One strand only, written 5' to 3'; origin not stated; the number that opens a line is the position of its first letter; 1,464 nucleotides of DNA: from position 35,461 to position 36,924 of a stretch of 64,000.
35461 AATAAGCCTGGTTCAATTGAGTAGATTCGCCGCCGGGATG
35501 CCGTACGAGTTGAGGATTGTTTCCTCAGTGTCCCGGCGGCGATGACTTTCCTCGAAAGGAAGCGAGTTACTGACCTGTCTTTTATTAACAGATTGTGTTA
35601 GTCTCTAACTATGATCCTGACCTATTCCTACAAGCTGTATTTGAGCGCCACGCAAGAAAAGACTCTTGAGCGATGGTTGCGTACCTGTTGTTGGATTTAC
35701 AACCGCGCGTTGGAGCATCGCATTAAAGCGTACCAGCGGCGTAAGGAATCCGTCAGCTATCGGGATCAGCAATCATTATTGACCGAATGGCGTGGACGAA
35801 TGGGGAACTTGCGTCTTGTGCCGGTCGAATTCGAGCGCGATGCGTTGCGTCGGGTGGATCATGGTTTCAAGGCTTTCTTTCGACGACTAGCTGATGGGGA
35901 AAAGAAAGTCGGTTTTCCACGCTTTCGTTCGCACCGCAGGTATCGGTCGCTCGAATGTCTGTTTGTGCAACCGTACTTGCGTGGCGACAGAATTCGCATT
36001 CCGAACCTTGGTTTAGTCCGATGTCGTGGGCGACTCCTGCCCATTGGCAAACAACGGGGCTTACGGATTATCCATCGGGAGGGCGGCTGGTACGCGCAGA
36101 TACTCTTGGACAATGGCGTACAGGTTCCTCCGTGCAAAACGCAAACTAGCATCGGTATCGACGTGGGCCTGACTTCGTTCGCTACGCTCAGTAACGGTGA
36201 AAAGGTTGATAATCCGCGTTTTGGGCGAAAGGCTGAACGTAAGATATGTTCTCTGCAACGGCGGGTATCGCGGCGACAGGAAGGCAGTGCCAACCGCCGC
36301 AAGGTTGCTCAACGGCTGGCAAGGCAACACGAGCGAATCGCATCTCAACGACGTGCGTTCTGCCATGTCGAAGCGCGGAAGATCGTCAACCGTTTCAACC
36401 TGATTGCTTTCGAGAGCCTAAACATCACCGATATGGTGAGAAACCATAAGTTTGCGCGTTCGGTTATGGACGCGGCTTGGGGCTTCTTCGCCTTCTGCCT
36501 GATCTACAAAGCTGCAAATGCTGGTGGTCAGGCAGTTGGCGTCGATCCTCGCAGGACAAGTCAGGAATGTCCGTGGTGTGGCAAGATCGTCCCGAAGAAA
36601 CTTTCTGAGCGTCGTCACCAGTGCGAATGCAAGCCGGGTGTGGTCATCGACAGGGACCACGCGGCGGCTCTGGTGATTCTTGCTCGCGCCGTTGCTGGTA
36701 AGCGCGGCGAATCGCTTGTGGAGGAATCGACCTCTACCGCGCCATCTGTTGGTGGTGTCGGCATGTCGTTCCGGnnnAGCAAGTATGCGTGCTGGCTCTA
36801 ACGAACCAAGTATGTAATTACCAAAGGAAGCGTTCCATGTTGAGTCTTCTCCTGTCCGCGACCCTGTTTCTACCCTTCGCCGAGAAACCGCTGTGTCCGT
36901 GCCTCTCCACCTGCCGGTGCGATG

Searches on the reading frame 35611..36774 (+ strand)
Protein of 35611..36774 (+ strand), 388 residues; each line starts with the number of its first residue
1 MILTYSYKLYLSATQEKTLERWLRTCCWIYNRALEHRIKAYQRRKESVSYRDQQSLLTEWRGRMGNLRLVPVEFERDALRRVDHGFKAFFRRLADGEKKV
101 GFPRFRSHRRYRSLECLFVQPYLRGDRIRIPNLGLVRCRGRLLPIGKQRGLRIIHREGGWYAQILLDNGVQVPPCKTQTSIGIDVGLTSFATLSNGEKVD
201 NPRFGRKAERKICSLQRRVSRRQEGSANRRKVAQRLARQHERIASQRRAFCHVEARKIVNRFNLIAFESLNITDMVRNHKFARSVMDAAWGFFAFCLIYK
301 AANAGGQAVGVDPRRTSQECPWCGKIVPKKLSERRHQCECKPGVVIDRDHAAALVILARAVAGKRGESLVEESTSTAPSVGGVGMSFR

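Call 57: search_protein_families(library=pfam, proteins=[window:35611-36774:+], max_evalue=0.01)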
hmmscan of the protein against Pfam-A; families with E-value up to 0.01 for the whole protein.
window:35611-36774:+ (388 aa): 3 families
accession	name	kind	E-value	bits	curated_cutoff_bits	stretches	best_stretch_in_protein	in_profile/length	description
PF01385.25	OrfB_IS605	-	3.9e-22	79.1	30.5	1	165-278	3-119/120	Probable transposase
PF07282.18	Cas12f1-like_TNB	-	1.1e-15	58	26.3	1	290-356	1-60/60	Cas12f1-like, TNB domain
PF12323.14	HTH_OrfB_IS605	-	9.2e-09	35.1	21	1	1-45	1-46/47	Helix-turn-helix domain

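Call 76: find_related_loci(query=window:35611-36774:+, collection=genome_contigs, flank=1000)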
Query window:35611-36774:+ (388 aa) in genome_contigs; peptide patterns used: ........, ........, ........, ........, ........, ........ (x = any residue, [..] = any of these).
103 stretches matched a pattern; 15 encode a relative of the query (tblastn E <= 1e-3); 15 distinct loci.
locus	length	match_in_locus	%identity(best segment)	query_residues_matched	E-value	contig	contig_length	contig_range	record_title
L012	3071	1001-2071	39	1-358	2e-73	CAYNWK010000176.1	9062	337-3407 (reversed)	MAG TPA_asm: uncultured Anaerolineaceae bacterium isolate SRP214966_co2_130 genome assembly, contig: NODE_13893_length_9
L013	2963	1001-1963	36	89-388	4e-53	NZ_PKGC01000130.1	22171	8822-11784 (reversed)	Arthrospira platensis PCC 7345 scaffold_130, whole genome shotgun sequence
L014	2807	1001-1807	41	99-361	5e-53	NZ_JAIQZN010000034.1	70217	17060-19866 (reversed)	Argonema antarcticum A004/B2 NODE_64_length_70217_cov_13.341731, whole genome shotgun sequence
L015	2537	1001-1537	49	181-361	1e-47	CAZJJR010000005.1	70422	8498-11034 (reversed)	MAG TPA_asm: uncultured bacterium isolate SRP290908_co2_197 genome assembly, contig: NODE_408_length_70422_cov_6.847059,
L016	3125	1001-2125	33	2-375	2e-47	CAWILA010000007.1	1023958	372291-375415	MAG: uncultured cyanobacterium isolate MFD03250.bin.4.157 genome assembly, contig: contig_7062, whole genome shotgun seq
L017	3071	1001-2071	31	1-356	2e-47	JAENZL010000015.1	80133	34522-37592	MAG: Methanobacteriota archaeon isolate BM5_bin.6 BM5_bin6_NODE_136_length_80133_cov_270.775519, whole genome shotgun se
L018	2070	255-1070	37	85-362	5e-47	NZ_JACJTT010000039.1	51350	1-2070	Richelia sinica FACHB-800 contig39, whole genome shotgun sequence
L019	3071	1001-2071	29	5-361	3e-41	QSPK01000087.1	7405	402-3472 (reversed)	Eubacterium sp. TM05-53 TM05-53.Scaf87, whole genome shotgun sequence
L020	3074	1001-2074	31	5-362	1e-37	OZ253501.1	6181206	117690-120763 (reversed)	MAG: Candidatus Latescibacterota bacterium isolate f485d00f-16df-4488-a4d1-ddfd292eb512 genome assembly, chromosome: 1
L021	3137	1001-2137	31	5-388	3e-36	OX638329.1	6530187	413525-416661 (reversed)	MAG: uncultured Latescibacteria bacterium isolate 03e23b1f-02ed-4bf0-8d8f-a367d3d93791 genome assembly, chromosome: 1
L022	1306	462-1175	38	89-320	4e-36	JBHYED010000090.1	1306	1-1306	MAG: Phormidesmis sp. isolate CCAP1446_5_bin-004C CCAP1446_5_bin-004C_c90, whole genome shotgun sequence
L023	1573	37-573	37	179-356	5e-33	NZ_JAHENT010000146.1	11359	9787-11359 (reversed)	MAG: Methanohalobium sp. isolate BinSanityLC-kmean-bin_14-bin_0-refined_8 c_000010040462, whole genome shotgun sequence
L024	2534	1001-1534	37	155-324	9e-30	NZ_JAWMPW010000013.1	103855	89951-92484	Vibrio sp. TH_r3 TH_r3_13, whole genome shotgun sequence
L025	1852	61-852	34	98-360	3e-29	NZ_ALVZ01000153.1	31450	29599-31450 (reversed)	Xenococcus sp. PCC 7305 scaffold_00153, whole genome shotgun sequence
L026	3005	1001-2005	30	1-360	1e-26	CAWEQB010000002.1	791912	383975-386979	MAG: uncultured Gammaproteobacteria bacterium isolate MFD01872.bin.1.203 genome assembly, contig: contig_103603, whole g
